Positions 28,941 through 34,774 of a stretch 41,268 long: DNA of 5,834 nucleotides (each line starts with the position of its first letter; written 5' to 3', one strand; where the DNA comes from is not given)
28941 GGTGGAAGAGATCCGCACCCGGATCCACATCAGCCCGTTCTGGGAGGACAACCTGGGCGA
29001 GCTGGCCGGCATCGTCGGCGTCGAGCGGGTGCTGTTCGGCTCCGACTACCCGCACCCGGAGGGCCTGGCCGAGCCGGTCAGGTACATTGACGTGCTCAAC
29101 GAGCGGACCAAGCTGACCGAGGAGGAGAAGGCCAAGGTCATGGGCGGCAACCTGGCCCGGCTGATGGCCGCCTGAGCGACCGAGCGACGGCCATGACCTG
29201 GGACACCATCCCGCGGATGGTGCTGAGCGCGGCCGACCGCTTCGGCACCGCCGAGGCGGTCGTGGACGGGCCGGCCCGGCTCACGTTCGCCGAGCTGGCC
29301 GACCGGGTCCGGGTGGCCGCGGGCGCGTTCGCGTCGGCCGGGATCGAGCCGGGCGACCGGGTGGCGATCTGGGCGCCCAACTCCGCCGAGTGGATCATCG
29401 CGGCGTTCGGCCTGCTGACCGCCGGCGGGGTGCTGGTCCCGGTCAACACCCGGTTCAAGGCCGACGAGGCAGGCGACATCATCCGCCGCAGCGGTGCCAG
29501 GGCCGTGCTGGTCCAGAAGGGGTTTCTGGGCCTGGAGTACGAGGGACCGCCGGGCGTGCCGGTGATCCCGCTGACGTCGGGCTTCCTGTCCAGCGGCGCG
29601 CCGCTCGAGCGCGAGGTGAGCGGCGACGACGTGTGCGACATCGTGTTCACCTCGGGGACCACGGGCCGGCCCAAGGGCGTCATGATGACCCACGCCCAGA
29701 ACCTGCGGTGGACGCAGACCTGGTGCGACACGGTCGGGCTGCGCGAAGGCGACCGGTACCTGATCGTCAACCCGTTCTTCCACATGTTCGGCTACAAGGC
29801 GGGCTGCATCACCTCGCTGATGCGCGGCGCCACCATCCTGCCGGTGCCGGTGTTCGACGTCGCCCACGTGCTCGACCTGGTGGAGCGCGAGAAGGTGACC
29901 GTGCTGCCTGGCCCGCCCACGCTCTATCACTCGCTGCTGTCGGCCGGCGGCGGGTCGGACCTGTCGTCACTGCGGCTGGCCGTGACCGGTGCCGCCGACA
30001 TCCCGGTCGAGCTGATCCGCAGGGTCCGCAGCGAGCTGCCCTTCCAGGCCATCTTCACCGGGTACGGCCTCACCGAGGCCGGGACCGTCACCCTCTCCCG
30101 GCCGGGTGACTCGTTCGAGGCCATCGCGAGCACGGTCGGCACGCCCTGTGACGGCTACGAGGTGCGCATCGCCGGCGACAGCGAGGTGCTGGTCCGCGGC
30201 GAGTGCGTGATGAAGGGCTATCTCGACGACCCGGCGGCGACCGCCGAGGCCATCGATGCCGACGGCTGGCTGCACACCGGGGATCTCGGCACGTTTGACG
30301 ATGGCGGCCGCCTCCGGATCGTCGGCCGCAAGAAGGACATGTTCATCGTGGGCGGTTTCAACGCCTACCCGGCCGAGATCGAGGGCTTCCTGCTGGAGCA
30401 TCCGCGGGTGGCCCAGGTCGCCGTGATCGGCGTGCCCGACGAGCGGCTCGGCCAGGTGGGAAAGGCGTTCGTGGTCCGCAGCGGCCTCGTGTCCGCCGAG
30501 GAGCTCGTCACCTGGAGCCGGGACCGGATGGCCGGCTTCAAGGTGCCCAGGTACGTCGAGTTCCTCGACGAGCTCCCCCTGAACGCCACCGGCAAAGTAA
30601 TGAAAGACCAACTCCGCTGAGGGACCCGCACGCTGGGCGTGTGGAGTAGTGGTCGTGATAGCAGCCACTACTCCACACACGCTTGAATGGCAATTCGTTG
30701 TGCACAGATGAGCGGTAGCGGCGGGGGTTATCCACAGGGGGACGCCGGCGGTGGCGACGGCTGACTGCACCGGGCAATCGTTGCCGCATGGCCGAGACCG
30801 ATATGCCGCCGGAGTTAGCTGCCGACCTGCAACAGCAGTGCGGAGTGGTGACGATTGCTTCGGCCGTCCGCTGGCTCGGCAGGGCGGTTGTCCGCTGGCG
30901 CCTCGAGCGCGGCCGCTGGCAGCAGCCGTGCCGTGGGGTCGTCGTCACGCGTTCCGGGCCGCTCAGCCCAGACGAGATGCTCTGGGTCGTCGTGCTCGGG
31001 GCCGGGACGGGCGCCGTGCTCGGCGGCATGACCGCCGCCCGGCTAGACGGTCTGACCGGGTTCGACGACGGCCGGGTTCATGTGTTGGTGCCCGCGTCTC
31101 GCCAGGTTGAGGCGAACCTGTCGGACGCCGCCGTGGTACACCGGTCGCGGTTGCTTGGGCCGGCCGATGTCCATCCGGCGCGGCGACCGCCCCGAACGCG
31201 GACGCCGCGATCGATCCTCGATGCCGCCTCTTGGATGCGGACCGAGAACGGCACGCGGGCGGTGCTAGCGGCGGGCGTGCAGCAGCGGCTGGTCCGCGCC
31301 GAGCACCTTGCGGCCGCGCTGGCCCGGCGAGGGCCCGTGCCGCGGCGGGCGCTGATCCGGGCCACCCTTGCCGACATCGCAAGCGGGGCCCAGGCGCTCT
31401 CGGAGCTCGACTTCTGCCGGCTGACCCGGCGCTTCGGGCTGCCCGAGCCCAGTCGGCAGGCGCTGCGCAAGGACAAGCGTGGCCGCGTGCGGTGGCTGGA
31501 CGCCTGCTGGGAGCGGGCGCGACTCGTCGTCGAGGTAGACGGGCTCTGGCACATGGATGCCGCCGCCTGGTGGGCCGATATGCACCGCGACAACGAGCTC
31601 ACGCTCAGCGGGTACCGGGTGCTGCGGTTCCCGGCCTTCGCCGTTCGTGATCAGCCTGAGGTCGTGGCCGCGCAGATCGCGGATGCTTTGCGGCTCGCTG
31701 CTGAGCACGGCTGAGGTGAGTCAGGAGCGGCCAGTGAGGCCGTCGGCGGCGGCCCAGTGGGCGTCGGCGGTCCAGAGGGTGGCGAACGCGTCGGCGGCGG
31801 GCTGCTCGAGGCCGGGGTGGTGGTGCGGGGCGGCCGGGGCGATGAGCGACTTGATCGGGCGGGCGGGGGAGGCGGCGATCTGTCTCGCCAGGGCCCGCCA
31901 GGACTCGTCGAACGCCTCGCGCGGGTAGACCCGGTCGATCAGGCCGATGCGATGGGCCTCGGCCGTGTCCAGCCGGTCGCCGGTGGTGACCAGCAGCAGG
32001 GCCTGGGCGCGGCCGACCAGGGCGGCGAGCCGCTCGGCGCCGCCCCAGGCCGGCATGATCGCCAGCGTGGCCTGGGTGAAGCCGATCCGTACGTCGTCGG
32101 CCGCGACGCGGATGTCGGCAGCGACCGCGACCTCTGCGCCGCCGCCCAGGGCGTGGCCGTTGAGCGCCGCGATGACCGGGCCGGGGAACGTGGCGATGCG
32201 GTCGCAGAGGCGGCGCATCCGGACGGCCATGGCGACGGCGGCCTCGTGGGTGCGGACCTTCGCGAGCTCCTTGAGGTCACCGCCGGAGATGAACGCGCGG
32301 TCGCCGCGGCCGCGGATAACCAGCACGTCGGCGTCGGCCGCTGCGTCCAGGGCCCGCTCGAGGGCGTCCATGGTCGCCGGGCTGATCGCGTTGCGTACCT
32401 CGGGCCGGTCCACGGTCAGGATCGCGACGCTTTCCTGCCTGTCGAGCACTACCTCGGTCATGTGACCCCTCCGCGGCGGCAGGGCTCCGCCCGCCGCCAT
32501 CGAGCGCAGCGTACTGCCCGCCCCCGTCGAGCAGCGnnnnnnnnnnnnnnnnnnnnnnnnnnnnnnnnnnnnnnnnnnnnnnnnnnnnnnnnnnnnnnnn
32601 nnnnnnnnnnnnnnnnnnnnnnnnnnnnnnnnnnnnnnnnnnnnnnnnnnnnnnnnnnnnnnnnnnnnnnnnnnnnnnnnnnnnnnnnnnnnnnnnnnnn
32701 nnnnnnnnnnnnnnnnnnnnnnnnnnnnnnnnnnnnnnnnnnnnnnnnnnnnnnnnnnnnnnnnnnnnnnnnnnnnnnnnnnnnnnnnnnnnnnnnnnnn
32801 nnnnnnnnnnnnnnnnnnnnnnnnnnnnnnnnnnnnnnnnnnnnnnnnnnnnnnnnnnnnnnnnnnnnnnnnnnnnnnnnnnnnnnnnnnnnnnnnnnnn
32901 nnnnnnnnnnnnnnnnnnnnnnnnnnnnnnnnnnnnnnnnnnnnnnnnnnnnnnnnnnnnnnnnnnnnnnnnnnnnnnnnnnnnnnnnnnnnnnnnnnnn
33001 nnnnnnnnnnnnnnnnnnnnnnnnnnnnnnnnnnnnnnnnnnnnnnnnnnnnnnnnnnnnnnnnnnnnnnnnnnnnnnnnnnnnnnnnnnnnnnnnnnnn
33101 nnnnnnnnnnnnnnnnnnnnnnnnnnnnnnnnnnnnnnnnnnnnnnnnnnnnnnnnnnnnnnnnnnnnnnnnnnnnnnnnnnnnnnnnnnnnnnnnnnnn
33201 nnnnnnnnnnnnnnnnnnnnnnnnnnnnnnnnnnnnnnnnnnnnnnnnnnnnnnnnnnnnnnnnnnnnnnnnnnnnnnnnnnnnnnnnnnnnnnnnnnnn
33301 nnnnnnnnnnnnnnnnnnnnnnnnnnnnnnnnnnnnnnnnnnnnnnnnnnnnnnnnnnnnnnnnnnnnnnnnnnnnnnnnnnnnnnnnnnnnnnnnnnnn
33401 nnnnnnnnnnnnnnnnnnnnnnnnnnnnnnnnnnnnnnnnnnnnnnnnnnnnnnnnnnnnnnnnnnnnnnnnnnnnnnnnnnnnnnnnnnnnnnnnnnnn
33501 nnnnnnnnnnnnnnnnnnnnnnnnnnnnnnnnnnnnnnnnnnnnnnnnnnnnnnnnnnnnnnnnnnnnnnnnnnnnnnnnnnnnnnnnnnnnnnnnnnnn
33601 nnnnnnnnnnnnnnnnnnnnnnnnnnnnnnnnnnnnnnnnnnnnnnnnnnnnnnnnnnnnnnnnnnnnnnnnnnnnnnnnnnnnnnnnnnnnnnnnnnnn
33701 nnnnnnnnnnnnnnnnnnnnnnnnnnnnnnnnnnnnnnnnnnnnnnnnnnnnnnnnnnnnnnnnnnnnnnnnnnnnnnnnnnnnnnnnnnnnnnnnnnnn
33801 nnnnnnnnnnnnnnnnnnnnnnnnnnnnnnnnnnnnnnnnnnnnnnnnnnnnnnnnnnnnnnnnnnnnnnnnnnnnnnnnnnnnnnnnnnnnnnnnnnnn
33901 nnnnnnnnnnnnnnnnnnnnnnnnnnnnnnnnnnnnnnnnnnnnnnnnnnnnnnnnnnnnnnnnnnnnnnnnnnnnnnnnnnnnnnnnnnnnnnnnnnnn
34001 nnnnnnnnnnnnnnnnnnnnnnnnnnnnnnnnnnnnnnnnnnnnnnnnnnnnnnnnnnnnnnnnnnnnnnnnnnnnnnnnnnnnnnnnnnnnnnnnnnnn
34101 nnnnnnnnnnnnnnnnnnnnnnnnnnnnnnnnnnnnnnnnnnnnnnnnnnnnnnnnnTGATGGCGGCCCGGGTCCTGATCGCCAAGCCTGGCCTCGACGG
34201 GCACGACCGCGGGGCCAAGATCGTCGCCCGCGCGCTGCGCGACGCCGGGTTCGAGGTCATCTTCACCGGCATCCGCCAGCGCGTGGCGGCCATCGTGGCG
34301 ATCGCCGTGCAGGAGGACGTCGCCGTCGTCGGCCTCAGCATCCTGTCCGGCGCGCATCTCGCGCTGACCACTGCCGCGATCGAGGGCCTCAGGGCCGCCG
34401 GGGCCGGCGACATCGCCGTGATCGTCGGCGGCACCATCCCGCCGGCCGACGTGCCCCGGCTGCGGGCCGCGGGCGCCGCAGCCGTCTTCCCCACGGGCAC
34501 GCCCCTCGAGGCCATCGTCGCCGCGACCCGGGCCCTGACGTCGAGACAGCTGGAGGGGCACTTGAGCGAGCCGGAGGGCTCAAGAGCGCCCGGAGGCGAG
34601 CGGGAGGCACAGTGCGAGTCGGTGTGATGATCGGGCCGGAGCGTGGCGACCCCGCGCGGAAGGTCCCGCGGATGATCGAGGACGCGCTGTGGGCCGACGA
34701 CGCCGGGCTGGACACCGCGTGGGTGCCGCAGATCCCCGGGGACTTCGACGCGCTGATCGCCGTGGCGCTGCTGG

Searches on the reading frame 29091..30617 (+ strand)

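Call 6: search_protein_families(library=pfam, proteins=[window:29091-30617:+], max_evalue=0.001)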
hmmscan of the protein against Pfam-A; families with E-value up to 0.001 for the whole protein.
window:29091-30617:+ (509 aa): 2 families
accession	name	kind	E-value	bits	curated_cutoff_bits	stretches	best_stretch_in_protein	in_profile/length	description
PF00501.34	AMP-binding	-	7.6e-82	275.6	29.9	1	47-378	4-384/384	AMP-binding enzyme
PF13193.12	AMP-binding_C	-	7.1e-21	75.4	24.5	1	429-502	1-76/76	AMP-binding enzyme C-terminal domain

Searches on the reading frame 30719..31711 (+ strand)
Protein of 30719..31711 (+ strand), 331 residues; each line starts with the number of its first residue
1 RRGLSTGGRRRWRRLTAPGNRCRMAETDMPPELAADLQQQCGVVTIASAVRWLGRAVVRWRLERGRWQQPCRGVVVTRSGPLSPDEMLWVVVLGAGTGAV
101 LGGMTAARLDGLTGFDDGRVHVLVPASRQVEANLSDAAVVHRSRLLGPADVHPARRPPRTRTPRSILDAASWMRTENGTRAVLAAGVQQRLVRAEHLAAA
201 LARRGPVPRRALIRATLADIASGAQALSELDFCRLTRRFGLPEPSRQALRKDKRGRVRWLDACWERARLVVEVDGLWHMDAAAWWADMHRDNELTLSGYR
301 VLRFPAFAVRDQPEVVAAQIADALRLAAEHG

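Call 6: search_protein_families(library=pfam, proteins=[window:30719-31711:+], max_evalue=0.001)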
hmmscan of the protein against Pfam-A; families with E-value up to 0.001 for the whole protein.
window:30719-31711:+ (331 aa): 1 family
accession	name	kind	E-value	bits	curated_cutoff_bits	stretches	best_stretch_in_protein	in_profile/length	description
PF04480.18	DUF559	-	3.3e-09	37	20.6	1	261-324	47-108/109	Protein of unknown function (DUF559)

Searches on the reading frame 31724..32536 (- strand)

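Call 6: search_protein_families(library=pfam, proteins=[window:31724-32536:-], max_evalue=0.001)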
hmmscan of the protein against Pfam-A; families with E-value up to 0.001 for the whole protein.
window:31724-32536:- (271 aa): 2 families
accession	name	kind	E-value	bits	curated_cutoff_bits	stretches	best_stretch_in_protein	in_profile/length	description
PF00378.25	ECH_1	-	2.1e-43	148.9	27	1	33-229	2-199/251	Enoyl-CoA hydratase/isomerase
PF16113.10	ECH_2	-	1.5e-29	104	27.2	1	38-239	2-206/335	Enoyl-CoA hydratase/isomerase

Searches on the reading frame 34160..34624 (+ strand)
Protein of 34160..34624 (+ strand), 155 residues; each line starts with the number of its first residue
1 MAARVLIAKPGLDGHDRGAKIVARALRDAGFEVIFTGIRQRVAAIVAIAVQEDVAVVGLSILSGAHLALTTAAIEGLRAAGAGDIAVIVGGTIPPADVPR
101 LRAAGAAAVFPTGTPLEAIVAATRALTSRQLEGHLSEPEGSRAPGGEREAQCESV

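Call 32: search_protein_families(library=pfam, proteins=[window:34160-34624:+], max_evalue=0.001)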
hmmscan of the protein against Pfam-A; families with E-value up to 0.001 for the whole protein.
window:34160-34624:+ (155 aa): 1 family
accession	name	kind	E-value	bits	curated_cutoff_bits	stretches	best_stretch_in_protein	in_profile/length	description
PF02310.24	B12-binding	-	1.6e-22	80.1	32.1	1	4-118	2-119/121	B12 binding domain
